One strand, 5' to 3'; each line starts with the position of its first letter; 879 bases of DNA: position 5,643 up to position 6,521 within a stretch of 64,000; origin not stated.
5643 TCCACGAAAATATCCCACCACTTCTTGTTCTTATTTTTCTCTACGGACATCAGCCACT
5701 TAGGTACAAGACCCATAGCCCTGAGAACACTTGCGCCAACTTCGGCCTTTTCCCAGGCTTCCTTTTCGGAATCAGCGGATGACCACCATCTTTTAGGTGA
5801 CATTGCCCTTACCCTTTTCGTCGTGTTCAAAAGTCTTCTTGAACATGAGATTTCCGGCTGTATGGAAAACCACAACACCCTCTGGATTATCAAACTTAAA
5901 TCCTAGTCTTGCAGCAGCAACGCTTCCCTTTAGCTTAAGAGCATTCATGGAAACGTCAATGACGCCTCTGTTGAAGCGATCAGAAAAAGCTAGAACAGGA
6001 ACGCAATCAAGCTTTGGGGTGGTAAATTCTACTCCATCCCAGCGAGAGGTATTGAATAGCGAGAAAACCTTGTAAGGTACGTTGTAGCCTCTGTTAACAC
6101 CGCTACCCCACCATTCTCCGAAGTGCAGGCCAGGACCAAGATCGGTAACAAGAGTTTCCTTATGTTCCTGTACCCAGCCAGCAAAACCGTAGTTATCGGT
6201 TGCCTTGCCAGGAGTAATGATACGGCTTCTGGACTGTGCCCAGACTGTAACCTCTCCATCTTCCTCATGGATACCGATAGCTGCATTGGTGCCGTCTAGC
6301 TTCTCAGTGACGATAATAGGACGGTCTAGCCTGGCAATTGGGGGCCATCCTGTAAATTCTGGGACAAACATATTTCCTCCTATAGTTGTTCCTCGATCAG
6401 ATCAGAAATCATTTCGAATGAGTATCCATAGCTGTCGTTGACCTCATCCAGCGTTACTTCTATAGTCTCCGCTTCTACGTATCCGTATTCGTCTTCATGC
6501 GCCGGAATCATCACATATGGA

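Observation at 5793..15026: RNA-repair-like enzyme set next to the tRNA/Y-RNA island: minimal RNA ligase plus two calcineurin-type phosphoesterases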

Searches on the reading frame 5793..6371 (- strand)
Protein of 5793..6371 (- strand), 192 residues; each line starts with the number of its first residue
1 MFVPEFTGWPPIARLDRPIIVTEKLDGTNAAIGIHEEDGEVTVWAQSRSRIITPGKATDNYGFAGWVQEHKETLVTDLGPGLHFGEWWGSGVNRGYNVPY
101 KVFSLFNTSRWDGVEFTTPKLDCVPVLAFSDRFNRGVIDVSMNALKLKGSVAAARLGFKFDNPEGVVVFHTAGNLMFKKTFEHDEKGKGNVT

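Call 4: search_protein_families(library=pfam, proteins=[window:5793-6371:-], max_evalue=0.01)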
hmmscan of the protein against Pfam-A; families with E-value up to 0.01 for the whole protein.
window:5793-6371:- (192 aa): 1 family
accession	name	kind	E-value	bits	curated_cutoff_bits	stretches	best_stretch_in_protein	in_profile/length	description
PF09414.15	RNA_ligase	-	5.1e-10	40.2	27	1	18-127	2-125/171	RNA ligase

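Call 5: search_protein_families(library=phrogs, proteins=[window:5793-6371:-], max_evalue=0.001)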
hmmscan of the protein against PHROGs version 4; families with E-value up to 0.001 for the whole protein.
window:5793-6371:- (192 aa): 1 family
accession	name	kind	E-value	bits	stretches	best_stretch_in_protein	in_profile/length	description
phrog_548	-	DNA, RNA and nucleotide metabolism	3.5e-24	86.6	1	16-135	30-169/341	RNA ligase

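Call 11: search_solved_structures(query=window:5793-6371:-, max_evalue=1, show_alignments=3)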
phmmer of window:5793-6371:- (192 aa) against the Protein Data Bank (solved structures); distinct sequences matched with E-value up to 1: 1.
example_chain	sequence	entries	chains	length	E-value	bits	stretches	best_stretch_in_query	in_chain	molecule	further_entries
8eit_R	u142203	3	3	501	0.38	13.7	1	86-157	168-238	Free fatty acid receptor 1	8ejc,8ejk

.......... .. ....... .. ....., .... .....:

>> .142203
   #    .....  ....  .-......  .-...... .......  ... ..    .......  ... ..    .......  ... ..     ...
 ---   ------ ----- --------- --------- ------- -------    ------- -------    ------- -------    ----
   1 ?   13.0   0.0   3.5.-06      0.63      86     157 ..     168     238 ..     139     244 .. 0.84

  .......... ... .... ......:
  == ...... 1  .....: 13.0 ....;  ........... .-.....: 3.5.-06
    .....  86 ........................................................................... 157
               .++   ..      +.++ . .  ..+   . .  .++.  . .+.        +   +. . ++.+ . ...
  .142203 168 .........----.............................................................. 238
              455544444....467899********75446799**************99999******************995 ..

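Call 14: find_homologous_proteins(query=window:5793-6371:-, max_evalue=0.001)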
Query window:5793-6371:- (192 aa): 2679 proteins with E <= 0.001 among 2746 candidates; the best 120 are listed.
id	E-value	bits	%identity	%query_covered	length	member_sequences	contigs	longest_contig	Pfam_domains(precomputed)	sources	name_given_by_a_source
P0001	3.1e-129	447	100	100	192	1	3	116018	PF09414.16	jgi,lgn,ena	-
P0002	2.0e-68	248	61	99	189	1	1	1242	PF09414.16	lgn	-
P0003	3.3e-68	247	59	99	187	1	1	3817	PF09414.16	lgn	-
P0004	5.4e-64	234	58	97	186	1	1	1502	PF09414.16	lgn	-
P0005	3.3e-62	228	58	97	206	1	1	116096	PF09414.16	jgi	jgi:hypothetical protein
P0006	2.7e-60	222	56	98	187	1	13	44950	PF09414.16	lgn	-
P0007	6.3e-60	220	52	97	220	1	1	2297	PF09414.16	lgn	-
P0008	4.5e-57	211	57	97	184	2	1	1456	PF09414.16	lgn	-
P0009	4.8e-55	204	55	98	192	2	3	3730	PF09414.16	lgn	-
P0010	4.5e-54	201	56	97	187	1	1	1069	PF09414.16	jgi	jgi:hypothetical protein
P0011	7.9e-54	201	54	98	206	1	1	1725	PF09414.16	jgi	jgi:hypothetical protein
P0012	1.4e-53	200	57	96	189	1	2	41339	PF09414.16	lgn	-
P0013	3.6e-53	198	47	96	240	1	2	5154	PF09414.16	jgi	jgi:hypothetical protein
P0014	6.3e-53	198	54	96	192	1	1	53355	PF09414.16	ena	-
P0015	7.4e-53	197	55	97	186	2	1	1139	PF09414.16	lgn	-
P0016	2.3e-52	196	53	98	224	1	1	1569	PF09414.16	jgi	jgi:hypothetical protein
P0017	3.1e-52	195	55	96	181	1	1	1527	PF09414.16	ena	-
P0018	4.4e-52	195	53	96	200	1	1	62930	PF09414.16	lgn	-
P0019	6.2e-52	194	54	97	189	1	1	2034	PF09414.16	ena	-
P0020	6.5e-52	194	55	97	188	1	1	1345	PF09414.16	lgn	-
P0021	9.1e-52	194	49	96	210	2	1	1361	PF09414.16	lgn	-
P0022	9.9e-52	194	46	96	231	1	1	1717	PF09414.16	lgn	-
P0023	1.1e-51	193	55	96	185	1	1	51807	PF09414.16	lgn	-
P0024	1.3e-51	193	53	96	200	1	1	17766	PF09414.16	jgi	jgi:hypothetical protein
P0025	1.3e-51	193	55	99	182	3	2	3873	PF09414.16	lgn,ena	-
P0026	1.4e-51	193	52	97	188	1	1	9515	PF09414.16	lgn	-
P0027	8.8e-51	191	53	97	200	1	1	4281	PF09414.16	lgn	-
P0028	2.5e-50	189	53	96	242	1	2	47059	PF09414.16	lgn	-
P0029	2.5e-50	189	49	96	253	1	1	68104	PF09414.16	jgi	jgi:hypothetical protein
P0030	2.8e-50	189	55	96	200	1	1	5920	PF09414.16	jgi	jgi:hypothetical protein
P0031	3.0e-50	189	48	96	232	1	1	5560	PF09414.16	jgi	jgi:RNA ligase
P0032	3.7e-50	189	52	96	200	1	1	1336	PF09414.16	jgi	jgi:hypothetical protein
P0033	4.5e-50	188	49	98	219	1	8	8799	PF09414.16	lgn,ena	-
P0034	4.8e-50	188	53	98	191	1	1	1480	PF09414.16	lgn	-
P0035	5.0e-50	188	54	97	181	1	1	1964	PF09414.16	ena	-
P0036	5.6e-50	188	50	97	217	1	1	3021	PF09414.16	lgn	-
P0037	6.2e-50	188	54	98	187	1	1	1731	PF09414.16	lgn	-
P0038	6.5e-50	188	51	98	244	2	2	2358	PF09414.16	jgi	jgi:hypothetical protein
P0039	6.6e-50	188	54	96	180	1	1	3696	PF09414.16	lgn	-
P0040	6.9e-50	188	53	96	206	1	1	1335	PF09414.16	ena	-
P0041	7.4e-50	188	52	97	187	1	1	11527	PF09414.16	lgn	-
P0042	1.0e-49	187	55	99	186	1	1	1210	PF09414.16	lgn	-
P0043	1.1e-49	187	48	96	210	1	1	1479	PF09414.16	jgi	jgi:hypothetical protein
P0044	1.4e-49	187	53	97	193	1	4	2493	PF09414.16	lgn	-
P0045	1.5e-49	187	53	94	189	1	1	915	PF09414.16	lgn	-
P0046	1.5e-49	187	53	99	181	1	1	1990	PF09414.16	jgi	-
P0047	1.9e-49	186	48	96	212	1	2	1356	PF09414.16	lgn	-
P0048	2.5e-49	186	49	96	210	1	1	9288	PF09414.16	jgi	jgi:hypothetical protein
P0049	3.1e-49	186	52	98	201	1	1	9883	PF09414.16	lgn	-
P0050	3.1e-49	186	52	97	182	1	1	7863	PF09414.16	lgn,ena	-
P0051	3.5e-49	185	54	94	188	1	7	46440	PF09414.16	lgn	-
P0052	4.4e-49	185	52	97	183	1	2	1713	PF09414.16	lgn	-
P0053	4.6e-49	185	53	96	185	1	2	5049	PF09414.16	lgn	-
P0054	5.0e-49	185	46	96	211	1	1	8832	PF09414.16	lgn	-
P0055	6.6e-49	184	49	97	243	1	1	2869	PF09414.16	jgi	jgi:hypothetical protein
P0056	7.4e-49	184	50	96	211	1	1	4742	PF09414.16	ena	-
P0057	7.8e-49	184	52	96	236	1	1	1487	PF09414.16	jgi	jgi:RNA ligase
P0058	8.6e-49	184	47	96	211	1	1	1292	PF09414.16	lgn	-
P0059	8.9e-49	184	48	94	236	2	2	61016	PF09414.16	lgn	-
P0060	1.0e-48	184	52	96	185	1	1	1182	PF09414.16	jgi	-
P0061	1.1e-48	184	51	97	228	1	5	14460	PF09414.16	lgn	-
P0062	1.3e-48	183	51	97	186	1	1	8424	PF09414.16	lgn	-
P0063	1.3e-48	183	48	97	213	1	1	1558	PF09414.16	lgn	-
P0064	1.3e-48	183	52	98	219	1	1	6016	PF09414.16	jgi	jgi:hypothetical protein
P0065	1.4e-48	183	50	100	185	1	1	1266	PF09414.16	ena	-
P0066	1.5e-48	183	53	99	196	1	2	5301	PF09414.16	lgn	-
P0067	1.5e-48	183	53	98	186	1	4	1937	PF09414.16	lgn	-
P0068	1.7e-48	183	48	96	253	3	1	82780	PF09414.16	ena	-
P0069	1.7e-48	183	54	98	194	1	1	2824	PF09414.16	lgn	-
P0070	1.7e-48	183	55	97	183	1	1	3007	PF09414.16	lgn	-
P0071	1.9e-48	183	50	98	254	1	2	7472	PF09414.16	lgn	-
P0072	2.0e-48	183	50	97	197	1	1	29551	PF09414.16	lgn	-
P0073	2.0e-48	183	46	96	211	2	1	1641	PF09414.16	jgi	-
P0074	2.1e-48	183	53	97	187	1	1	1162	PF09414.16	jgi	jgi:hypothetical protein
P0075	2.4e-48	183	50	96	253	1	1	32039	PF09414.16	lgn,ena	-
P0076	2.4e-48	183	55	98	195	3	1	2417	PF09414.16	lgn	-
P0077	3.1e-48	182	53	97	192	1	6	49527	PF09414.16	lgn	-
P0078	3.3e-48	182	46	97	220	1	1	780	PF09414.16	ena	-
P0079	3.5e-48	182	52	96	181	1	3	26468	PF09414.16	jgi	jgi:hypothetical protein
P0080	3.8e-48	182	52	96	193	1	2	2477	PF09414.16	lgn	-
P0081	4.0e-48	182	55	97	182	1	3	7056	PF09414.16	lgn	-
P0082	4.0e-48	182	46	96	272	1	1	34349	PF09414.16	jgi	jgi:hypothetical protein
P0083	4.4e-48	182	53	96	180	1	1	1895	PF09414.16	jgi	jgi:hypothetical protein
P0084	4.5e-48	182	47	97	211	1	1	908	PF09414.16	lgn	-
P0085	4.5e-48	182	48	96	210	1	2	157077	PF09414.16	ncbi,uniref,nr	ncbi:hypothetical protein J2X12_002843 [Pseudarthrobacter oxydans]|uniref:RNA ligase domain-containi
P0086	4.6e-48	182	53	98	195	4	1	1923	PF09414.16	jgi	-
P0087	4.6e-48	182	51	97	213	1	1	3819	PF09414.16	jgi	jgi:hypothetical protein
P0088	4.7e-48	182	54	98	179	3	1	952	PF09414.16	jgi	-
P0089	4.7e-48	182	52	99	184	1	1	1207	PF09414.16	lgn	-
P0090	4.9e-48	182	52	96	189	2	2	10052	PF09414.16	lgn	-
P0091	5.4e-48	181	52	96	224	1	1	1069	PF09414.16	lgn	-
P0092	5.6e-48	181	52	96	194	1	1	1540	PF09414.16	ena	-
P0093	6.0e-48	181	52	97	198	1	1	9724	PF09414.16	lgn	-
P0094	6.8e-48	181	55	96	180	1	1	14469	PF09414.16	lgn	-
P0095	7.1e-48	181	52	97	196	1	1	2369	PF09414.16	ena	-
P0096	7.6e-48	181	49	96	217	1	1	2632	PF09414.16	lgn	-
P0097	8.3e-48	181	52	98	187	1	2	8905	PF09414.16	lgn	-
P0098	9.0e-48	181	54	96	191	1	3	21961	PF09414.16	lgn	-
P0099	9.7e-48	181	47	96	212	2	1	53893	PF09414.16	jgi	-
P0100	1.0e-47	181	48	96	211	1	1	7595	PF09414.16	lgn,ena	-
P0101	1.1e-47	180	50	97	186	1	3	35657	PF09414.16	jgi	-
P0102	1.1e-47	180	53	96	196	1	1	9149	PF09414.16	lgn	-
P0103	1.2e-47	180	52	97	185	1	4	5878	PF09414.16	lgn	-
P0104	1.3e-47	180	52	97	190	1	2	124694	PF09414.16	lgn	-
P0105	1.4e-47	180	50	98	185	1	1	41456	PF09414.16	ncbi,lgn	-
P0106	1.6e-47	180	52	97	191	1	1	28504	PF09414.16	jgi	jgi:hypothetical protein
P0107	1.7e-47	180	48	96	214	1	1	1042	PF09414.16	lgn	-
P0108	1.7e-47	180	47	96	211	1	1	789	PF09414.16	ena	-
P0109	1.7e-47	180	49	94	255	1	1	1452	PF09414.16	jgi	jgi:hypothetical protein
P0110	1.7e-47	180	50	96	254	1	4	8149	PF09414.16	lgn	-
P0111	1.8e-47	180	47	96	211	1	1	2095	PF09414.16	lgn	-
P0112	1.9e-47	180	52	98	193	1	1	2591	PF09414.16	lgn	-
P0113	1.9e-47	180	48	96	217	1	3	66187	PF09414.16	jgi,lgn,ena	-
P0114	1.9e-47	180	52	96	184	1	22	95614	PF09414.16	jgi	jgi:hypothetical protein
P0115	1.9e-47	180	47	96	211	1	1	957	PF09414.16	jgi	jgi:hypothetical protein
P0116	1.9e-47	180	47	96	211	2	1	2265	PF09414.16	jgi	jgi:hypothetical protein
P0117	2.0e-47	180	48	96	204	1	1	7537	PF09414.16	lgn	-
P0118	2.1e-47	180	54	96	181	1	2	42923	PF09414.16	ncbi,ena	-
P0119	2.3e-47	179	47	96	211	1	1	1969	PF09414.16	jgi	-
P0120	2.4e-47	179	47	96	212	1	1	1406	PF09414.16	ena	-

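Call 15: search_dna_similar(query=window:5793-6371:-, collection=phages, mode=protein, max_rows=30, max_evalue=0.001)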
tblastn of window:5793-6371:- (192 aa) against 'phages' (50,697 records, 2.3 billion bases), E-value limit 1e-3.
Records with a match: 88; places in all: 88; records where one place covers at least 80% of the query: 82.
Best place of each record, by identity: <60% 88.
By first word of the organism name: Mycobacterium 37; Streptomyces 9; Caulobacter 9; Vibrio 6; Rhizobium 5; Rhodococcus 5; Arthrobacter 4; Microbacterium 3; Bertelyvirus 2; Delftia 2; and 6 more.
By host as written in the record: Mycobacterium smegmatis mc2 155 29; Caulobacter vibrioides CB15 11; Mycobacterium smegmatis mc#155 8; Vibrio splendidus 6; Arthrobacter globiformis NRRL B-2979 SEA 4; Rhodococcus erythropolis RIA 643 4; Streptomyces mirabilis NRRL B-2400 3; - 2; and 18 more.
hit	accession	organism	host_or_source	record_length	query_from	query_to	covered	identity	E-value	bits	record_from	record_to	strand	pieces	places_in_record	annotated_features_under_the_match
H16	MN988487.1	Rhizobium phage RHph_Y1_10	Rhizobium etli Y1_10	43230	3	190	98%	47.3%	1e-38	145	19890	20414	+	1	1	RNA ligase 2 protein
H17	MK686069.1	Streptomyces phage Heather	Streptomyces mirabilis NRRL B-2400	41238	5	188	96%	48.0%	2e-43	159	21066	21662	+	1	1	27: RNA ligase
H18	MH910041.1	Arthrobacter phage Seahorse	Arthrobacter globiformis NRRL B-2979 SEA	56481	5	188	96%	47.5%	9e-46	166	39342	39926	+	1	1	74: RNA ligase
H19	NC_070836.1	Arthrobacter phage Seahorse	Arthrobacter globiformis NRRL B-2979 SEA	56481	5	188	96%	47.5%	9e-46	166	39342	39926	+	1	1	74: RNA ligase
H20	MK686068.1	Streptomyces phage RemusLoopin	Streptomyces mirabilis NRRL B-2400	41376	1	188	98%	45.7%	4e-44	161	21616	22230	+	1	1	27: RNA ligase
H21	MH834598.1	Arthrobacter phage Auxilium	Arthrobacter globiformis NRRL B-2979 SEA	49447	5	188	96%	46.5%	1e-44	162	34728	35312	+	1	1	66: RNA ligase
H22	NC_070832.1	Arthrobacter phage Auxilium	Arthrobacter globiformis NRRL B-2979 SEA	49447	5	188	96%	46.5%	1e-44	162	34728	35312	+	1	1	66: RNA ligase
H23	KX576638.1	Mycobacterium phage Gruunaga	Mycobacterium smegmatis mc2 155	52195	1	192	100%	43.9%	2e-35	136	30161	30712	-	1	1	RNA ligase | helix-turn-helix DNA binding domain protein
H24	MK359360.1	Mycobacterium phage Hexamo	Mycobacterium smegmatis mc#155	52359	1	192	100%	43.9%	2e-35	136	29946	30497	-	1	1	47: RNA ligase | 48: helix-turn-helix DNA binding domain protein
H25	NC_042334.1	Mycobacterium phage Jeffabunny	Mycobacterium smegmatis mc2 155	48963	1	192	100%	43.9%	3e-35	135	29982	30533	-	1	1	48: RNA ligase | 49: HTH DNA binding protein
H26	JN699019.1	Mycobacterium phage Jeffabunny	Mycobacterium smegmatis mc2 155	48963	1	192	100%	43.9%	3e-35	135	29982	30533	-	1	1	48: RNA ligase | 49: HTH domain protein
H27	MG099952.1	Mycobacterium phage WunderPhul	Mycobacterium smegmatis mc2 155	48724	1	192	100%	43.9%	3e-35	135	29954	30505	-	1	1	RNA ligase | helix-turn-helix DNA binding domain protein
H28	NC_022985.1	Mycobacterium phage Zaka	Mycobacterium smegmatis mc2 155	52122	1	192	100%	43.9%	3e-35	135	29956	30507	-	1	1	48: RNA ligase | 49: HTH DNA binding protein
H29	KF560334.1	Mycobacterium phage Zaka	Mycobacterium smegmatis mc2 155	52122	1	192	100%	43.9%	3e-35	135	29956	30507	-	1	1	48: RNA ligase | 49: HTH domain protein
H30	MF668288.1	Mycobacterium phage Wiks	Mycobacterium smegmatis mc2 155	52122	1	192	100%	43.9%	3e-35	135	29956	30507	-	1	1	RNA ligase | helix-turn-helix DNA binding domain protein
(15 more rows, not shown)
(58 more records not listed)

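Call 16: find_encoding_contigs(protein=P0005, flank=10000, max_places=3)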
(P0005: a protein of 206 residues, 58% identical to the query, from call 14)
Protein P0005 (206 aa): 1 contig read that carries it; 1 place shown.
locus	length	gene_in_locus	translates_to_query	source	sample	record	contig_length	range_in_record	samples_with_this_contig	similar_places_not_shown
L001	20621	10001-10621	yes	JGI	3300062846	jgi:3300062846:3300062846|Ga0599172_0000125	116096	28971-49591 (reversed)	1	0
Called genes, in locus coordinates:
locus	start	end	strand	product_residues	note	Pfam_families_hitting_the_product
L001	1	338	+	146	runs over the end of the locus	-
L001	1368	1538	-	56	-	-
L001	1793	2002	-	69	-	-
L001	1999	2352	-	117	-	-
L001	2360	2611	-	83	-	-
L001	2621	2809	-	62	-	-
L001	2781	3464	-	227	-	PF00149:Metallophos (faint), PF12850:Metallophos_2 (weak)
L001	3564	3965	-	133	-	-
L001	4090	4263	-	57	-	-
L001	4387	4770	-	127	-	-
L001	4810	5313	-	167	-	-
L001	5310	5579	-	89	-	PF24254:DUF7455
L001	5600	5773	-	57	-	-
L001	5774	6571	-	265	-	PF00149:Metallophos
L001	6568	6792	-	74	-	-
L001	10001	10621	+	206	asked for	PF09414:RNA_ligase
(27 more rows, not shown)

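Call 17: find_encoding_contigs(protein=P0001, flank=10000, max_places=3)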
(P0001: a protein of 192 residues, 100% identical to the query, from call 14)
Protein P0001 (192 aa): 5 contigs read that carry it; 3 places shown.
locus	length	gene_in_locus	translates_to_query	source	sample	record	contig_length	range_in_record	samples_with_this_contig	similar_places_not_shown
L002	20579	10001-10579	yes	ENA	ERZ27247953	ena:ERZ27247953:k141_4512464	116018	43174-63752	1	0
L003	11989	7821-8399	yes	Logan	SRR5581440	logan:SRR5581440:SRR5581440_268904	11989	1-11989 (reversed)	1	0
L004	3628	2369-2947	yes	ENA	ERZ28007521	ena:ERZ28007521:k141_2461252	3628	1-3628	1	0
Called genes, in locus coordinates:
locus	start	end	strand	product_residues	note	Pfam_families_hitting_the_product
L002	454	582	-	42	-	-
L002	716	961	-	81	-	-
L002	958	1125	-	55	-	-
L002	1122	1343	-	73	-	-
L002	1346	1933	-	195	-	PF00149:Metallophos (weak), PF12850:Metallophos_2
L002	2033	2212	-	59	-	PF09723:Zn_ribbon_8 (faint)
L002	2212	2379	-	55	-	-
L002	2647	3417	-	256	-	-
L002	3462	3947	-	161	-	-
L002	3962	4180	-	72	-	PF24254:DUF7455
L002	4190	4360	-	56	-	-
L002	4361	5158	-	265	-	PF00149:Metallophos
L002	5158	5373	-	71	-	-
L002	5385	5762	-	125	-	-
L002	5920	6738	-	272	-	-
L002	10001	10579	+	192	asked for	PF09414:RNA_ligase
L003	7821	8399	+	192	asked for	PF09414:RNA_ligase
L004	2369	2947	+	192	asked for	PF09414:RNA_ligase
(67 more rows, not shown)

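Call 19: search_solved_structures(query=A1, max_evalue=1, show_alignments=3)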
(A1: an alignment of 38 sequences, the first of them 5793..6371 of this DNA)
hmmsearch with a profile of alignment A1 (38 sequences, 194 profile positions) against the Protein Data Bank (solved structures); distinct sequences matched with E-value up to 1: 4.
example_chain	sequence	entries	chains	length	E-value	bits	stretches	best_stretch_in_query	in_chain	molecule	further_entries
1s68_A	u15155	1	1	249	0.0066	19.4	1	20-111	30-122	RNA Ligase 2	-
2hvq_A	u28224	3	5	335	0.011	18.8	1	20-111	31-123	Hypothetical 37.6 kDa protein in Gp24-hoc intergenic region | T4 RNA ligase 2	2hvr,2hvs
2ral_A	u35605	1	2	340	0.39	13.7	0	146-187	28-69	Serine-aspartate repeat-containing protein G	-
1r17_A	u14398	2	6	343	0.42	13.6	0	146-187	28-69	fibrinogen-binding protein SdrG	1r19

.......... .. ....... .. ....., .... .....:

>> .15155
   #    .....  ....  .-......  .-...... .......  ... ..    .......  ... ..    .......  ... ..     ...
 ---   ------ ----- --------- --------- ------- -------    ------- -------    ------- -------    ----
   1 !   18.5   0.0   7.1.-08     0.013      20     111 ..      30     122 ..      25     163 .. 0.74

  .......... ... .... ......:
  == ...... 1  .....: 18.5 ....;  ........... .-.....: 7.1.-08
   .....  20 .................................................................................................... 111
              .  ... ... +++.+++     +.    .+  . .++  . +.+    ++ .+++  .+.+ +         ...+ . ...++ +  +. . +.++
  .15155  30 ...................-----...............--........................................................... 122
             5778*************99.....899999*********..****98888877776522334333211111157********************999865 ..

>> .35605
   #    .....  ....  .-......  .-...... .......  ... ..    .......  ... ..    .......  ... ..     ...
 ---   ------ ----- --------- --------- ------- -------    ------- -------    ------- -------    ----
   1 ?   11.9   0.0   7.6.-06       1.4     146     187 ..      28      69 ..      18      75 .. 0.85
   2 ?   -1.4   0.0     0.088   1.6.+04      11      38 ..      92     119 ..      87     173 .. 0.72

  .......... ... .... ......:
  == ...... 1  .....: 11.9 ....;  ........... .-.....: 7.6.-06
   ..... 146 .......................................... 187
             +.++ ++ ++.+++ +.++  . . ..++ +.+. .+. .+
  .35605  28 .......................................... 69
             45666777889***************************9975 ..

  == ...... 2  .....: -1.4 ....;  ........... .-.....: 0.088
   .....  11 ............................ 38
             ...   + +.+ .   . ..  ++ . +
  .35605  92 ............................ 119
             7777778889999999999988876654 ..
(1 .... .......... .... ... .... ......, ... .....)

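Call 24: search_protein_families(library=ncbifam, proteins=[window:5793-6371:-], max_evalue=0.01)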
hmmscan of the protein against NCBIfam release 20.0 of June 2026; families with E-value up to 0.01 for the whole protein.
window:5793-6371:- (192 aa): 0 families

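Call 26: predict_structure(alignment_id=A1)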
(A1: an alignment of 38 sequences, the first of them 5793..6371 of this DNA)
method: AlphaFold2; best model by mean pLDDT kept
length: 192 residues; sequences in the alignment: 38
mean_pLDDT: 94.7   pTM: 0.86
mean pLDDT of the five models: 94.7, 94.4, 94.2, 93.2, 92.3
residues with pLDDT >= 90: 170; 70-90: 18; 50-70: 3; < 50: 1
segments of 3 or more residues with pLDDT < 50: none
pLDDT, mean of each block of 10 residues (from residue 1): 91 95 97 97 97 93 98 98 97 95 92 95 97 98 98 97 97 95 81 51
secondary structure, 60 per line:
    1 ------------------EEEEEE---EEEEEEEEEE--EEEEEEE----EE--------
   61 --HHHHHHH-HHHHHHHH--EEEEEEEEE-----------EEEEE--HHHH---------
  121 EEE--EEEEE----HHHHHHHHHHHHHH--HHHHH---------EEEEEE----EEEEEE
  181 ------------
elements in order: E19-24 E28-37 E40-46 H63-69 H71-78 E81-89 E101-105 H108-111 E121-123 E126-130 H135-148 H151-155 E165-170 E175-180

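Call 29: fold_search(model_id=the predicted structure, library=pdb)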
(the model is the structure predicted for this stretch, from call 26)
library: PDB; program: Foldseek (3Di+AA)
matches with E <= 10: 255; with E <= 0.001: 19
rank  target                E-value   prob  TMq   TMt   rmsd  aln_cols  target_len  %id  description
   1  6vt5                  1.4e-05  1.00  0.51  0.32   6.9       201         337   18  Naegleria gruberi RNA ligase R4a K121A mutant apo (released 2020-04-08)
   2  6vte                  1.5e-05  1.00  0.54  0.33   5.5       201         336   18  Naegleria gruberi RNA Ligase K170M mutant with AMP and Mn (released 2020-04-08)
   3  6vt4                  2.0e-05  1.00  0.54  0.33   4.9       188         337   18  Naegleria gruberi RNA ligase R149A mutant apo (released 2020-04-08)
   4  1xdn                  2.9e-05  1.00  0.57  0.43   5.6       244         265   16  High resolution crystal structure of an editosome enzyme from trypanosoma brucei: RNA editing ligase 1 (released 2004-12-07)
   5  5cou                  3.7e-05  1.00  0.53  0.32   4.9       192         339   17  Structure and mechanism of a eukaryal nick-sealing RNA ligase K170M+ATP (released 2015-10-28)
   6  6vt1_A                3.9e-05  1.00  0.55  0.33   6.4       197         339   18  Naegleria gruberi RNA ligase D172A mutant apo (released 2020-04-08)
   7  6vt8                  3.9e-05  1.00  0.51  0.32   6.8       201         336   18  Naegleria gruberi RNA ligase E312A mutant with AMP and Mn (released 2020-04-08)
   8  2hvr_A                4.4e-05  1.00  0.48  0.31   7.6       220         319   17  Structure of T4 RNA Ligase 2 with Nicked 5'-Adenylated nucleic acid duplex containing a 3'-deoxyribonucleotide at the  (released 2006-10-17)
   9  2hvr_B                5.2e-05  1.00  0.51  0.32   8.2       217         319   18  Structure of T4 RNA Ligase 2 with Nicked 5'-Adenylated nucleic acid duplex containing a 3'-deoxyribonucleotide at the  (released 2006-10-17)
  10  6vt3                  6.5e-05  1.00  0.57  0.35   4.9       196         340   17  Naegleria gruberi RNA ligase K326A mutant apo (released 2020-04-08)
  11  6vtg_A                6.9e-05  1.00  0.52  0.33   8.8       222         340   16  Naegleria gruberi RNA ligase E227A mutant apo (released 2020-04-08)
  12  6vtd                  7.3e-05  1.00  0.54  0.33   6.6       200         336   18  Naegleria gruberi RNA ligase R149A mutant with ATP and Mn (released 2020-04-08)
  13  6vt9                  1.1e-04  1.00  0.57  0.35   5.0       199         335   18  Naegleria gruberi RNA ligase E227A mutant with ATP and Mn (released 2020-04-08)
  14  6vtf_A                1.6e-04  1.00  0.56  0.34   4.5       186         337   17  Naegleria gruberi RNA ligase with PPi (released 2020-04-08)
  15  2hvq                  1.6e-04  1.00  0.52  0.34   9.6       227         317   18  Structure of Adenylated full-length T4 RNA Ligase 2 (released 2006-10-17)
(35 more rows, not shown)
